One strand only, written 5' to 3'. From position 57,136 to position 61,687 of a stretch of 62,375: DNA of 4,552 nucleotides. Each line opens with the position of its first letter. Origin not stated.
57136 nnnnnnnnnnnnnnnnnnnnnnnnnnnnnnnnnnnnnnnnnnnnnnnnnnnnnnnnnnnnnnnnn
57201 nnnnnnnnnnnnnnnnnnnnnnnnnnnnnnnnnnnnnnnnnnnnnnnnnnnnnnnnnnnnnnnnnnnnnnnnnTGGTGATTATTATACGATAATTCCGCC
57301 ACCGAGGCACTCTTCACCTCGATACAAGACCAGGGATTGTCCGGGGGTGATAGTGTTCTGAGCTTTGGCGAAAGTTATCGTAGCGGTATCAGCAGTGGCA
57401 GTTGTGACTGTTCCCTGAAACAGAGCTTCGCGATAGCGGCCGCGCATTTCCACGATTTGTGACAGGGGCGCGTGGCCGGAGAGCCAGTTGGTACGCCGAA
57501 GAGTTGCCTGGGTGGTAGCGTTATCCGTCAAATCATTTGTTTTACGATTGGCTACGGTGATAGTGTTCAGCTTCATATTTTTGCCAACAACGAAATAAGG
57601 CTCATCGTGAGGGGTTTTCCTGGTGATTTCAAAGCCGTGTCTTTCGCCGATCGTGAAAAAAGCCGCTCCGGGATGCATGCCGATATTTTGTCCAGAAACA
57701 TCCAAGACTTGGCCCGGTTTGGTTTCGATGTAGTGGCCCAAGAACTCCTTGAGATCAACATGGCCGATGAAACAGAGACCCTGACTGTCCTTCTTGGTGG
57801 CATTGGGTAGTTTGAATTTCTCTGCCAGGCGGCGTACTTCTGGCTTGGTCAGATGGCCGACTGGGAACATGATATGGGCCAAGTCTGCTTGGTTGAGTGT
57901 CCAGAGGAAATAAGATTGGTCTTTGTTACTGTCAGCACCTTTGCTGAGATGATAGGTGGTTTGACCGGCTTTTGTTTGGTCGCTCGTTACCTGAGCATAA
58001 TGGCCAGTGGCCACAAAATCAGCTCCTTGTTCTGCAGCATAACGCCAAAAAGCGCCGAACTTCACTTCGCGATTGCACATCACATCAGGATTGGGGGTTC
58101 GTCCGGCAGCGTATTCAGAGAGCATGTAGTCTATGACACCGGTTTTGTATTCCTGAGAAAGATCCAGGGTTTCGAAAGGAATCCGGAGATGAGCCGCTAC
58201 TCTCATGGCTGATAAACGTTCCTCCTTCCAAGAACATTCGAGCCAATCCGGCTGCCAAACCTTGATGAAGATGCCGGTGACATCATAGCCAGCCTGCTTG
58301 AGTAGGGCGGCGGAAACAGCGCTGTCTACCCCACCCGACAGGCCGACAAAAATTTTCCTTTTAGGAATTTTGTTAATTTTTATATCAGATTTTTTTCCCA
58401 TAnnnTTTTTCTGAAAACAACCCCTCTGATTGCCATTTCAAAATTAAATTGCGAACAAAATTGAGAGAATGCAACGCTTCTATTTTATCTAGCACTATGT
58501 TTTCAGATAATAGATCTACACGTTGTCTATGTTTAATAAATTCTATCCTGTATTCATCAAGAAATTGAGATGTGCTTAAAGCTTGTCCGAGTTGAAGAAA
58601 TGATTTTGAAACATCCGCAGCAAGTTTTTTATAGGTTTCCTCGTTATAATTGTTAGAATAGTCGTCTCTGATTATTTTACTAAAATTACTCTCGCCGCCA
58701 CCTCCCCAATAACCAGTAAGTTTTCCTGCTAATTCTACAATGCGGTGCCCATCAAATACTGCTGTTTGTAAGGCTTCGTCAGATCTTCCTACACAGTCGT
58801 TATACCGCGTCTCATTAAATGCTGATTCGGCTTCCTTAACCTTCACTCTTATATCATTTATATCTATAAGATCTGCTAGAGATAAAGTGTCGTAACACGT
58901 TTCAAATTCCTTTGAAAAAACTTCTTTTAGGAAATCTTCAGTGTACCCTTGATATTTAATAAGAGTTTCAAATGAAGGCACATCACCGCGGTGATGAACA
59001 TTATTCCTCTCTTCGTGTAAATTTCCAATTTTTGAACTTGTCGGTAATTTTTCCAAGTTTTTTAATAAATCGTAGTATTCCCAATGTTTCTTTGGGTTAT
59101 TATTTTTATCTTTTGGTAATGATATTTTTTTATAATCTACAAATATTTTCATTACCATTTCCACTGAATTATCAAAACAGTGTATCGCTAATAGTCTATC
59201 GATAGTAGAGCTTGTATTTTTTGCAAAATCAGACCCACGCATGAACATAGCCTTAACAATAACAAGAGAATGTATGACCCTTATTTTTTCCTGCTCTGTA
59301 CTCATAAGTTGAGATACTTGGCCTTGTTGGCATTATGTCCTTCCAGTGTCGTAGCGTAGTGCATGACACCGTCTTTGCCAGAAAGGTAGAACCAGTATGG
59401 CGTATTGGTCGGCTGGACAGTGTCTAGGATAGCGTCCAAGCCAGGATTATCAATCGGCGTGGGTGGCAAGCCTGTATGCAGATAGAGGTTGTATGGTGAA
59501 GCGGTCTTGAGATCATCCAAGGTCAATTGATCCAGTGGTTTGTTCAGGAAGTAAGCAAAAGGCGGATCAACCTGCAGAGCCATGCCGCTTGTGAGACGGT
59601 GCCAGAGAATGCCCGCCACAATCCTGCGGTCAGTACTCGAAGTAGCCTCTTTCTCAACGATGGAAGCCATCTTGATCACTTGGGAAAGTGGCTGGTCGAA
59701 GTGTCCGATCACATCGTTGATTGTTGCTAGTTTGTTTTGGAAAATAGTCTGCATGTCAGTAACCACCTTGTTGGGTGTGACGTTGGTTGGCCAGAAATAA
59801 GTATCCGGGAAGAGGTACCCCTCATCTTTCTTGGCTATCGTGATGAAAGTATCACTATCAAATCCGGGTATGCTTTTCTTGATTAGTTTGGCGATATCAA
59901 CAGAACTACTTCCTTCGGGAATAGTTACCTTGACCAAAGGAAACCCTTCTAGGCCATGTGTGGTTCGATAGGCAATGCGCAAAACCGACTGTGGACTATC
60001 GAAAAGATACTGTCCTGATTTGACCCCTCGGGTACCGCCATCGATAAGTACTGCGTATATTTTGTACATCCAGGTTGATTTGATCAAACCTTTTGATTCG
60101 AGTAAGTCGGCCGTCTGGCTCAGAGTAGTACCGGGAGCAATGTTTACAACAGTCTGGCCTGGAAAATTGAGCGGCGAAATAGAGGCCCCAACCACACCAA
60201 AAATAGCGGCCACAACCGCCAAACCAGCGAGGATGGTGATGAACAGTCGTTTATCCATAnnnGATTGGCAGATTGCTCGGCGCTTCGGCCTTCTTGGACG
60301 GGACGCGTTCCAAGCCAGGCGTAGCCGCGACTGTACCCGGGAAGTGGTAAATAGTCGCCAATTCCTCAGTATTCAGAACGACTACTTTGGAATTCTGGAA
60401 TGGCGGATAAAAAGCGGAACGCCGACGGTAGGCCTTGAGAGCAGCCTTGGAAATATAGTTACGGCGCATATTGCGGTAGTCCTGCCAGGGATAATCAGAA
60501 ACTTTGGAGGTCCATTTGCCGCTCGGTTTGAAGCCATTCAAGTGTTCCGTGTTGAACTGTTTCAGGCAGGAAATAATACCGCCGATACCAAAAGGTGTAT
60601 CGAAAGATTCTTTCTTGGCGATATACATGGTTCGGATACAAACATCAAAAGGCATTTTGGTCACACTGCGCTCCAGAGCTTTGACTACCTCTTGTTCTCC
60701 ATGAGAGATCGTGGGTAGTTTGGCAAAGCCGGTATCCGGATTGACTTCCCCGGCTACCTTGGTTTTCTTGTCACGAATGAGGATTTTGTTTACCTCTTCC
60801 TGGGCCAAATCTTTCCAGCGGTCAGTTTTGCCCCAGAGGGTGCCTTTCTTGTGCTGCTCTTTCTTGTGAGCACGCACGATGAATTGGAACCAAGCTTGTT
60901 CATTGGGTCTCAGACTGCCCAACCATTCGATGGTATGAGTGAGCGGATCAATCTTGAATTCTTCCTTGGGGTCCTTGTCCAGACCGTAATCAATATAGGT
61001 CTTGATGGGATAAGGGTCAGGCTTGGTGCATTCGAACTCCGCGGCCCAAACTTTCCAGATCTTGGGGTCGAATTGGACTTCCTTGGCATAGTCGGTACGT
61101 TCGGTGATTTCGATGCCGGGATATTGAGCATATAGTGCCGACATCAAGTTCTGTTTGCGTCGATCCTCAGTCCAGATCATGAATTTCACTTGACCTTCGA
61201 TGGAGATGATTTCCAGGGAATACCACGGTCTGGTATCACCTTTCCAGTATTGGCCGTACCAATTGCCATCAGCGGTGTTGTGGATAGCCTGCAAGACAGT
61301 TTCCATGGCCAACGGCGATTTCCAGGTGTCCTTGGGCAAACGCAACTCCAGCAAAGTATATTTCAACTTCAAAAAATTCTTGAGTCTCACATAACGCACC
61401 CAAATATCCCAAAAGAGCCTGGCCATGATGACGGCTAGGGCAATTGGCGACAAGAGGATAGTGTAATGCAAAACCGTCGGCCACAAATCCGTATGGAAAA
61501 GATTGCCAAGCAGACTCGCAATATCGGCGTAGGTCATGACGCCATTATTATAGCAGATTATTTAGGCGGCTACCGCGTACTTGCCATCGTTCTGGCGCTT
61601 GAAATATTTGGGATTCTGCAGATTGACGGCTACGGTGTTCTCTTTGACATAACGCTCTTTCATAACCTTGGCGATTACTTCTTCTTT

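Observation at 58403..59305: Very AT-rich HEPN-like gene spliced between mltG and mnmA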

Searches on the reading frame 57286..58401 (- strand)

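Call 5: search_protein_families(library=pfam, proteins=[window:57286-58401:-], max_evalue=1)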
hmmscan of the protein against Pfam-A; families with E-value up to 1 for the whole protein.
window:57286-58401:- (372 aa): 10 families
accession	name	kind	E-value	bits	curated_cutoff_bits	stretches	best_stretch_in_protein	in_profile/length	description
PF03054.22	tRNA_Me_trans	-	4.6e-74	248.9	20.6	1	16-213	2-201/202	tRNA methyl transferase HUP domain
PF20258.4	tRNA_Me_trans_C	-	1.4e-17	64.2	20.6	1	300-371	5-77/77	Aminomethyltransferase beta-barrel domain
PF20259.3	tRNA_Me_trans_M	-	1.4e-17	63.4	27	1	218-284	1-65/66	tRNA methyl transferase PRC-barrel domain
PF02540.23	NAD_synthase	-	2.9e-08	33.6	21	1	8-86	12-86/242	NAD synthase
PF06508.19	QueC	-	0.00048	20.1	22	1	17-135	2-121/210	Queuosine biosynthesis protein QueC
PF24167.1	DUF7411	-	0.0065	16.5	28.7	1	17-95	3-72/194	Family of unknown function (DUF7411)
PF01171.26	ATP_bind_3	-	0.0092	16.2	27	1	16-197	1-160/182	PP-loop family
PF02568.20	ThiI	-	0.095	12.7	20.5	1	19-48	8-37/197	Thiamine biosynthesis protein (ThiI)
PF00733.27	Asn_synthase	-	0.1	12.7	21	1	19-85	22-83/354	Asparagine synthase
PF00764.25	Arginosuc_synth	-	0.19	12.2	27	1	17-52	2-38/162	Arginosuccinate synthase N-terminal HUP domain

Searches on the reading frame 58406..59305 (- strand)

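Call 5: search_protein_families(library=pfam, proteins=[window:58406-59305:-], max_evalue=1)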
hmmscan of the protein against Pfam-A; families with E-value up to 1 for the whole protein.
window:58406-59305:- (300 aa): 0 families

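Call 6: search_protein_families(library=padloc, proteins=[window:58406-59305:-], max_evalue=10)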
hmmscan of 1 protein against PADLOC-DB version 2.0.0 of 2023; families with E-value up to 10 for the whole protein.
window:58406-59305:- (300 aa): 0 families

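Call 7: search_protein_families(library=ncbifam, proteins=[window:58406-59305:-], max_evalue=10)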
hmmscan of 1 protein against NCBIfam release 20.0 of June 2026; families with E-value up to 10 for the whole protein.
window:58406-59305:- (300 aa): 0 families

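Call 8: search_protein_families(library=phrogs, proteins=[window:58406-59305:-], max_evalue=10)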
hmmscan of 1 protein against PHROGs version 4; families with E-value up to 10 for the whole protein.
window:58406-59305:- (300 aa): 3 families
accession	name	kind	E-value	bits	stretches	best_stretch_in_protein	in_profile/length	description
phrog_19381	-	unknown function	0.051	14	1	95-142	136-183/264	-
phrog_38363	-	unknown function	0.06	14.9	1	138-184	24-70/74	-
phrog_2435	-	unknown function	0.23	12.9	1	44-83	10-44/55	-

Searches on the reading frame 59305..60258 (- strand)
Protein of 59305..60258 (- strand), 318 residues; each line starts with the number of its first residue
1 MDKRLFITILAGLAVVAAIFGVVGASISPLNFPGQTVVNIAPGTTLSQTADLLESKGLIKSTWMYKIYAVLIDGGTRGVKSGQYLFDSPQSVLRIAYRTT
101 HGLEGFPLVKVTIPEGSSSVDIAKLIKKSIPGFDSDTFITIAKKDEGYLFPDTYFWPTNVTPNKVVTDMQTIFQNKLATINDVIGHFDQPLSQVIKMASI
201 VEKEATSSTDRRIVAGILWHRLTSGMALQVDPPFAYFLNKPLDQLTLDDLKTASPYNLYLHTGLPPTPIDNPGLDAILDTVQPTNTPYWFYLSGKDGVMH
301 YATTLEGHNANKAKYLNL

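Call 5: search_protein_families(library=pfam, proteins=[window:59305-60258:-], max_evalue=1)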
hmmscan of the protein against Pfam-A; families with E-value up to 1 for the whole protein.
window:59305-60258:- (318 aa): 1 family
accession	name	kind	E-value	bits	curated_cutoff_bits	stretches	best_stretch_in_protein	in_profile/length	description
PF02618.21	YceG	-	8.2e-65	219.4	32.4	1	38-314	1-275/275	YceG-like family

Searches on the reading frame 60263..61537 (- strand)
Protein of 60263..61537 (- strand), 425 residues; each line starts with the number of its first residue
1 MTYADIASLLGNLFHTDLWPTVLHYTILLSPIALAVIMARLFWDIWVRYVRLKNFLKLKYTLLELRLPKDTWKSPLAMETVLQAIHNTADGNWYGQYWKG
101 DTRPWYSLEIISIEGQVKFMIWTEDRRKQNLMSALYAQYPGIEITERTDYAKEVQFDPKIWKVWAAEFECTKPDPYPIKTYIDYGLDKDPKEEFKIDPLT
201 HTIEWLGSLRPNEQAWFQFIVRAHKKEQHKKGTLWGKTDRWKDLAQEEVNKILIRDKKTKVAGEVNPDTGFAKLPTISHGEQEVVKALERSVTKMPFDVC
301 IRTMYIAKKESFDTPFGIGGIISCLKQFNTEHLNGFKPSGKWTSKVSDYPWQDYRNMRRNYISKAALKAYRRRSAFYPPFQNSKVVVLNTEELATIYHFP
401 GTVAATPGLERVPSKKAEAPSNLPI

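Call 5: search_protein_families(library=pfam, proteins=[window:60263-61537:-], max_evalue=1)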
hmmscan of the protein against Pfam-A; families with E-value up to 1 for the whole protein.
window:60263-61537:- (425 aa): 1 family
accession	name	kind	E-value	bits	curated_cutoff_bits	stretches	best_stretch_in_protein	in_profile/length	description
PF00028.23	Cadherin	-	0.055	14.3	28.8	1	170-227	20-77/93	Cadherin domain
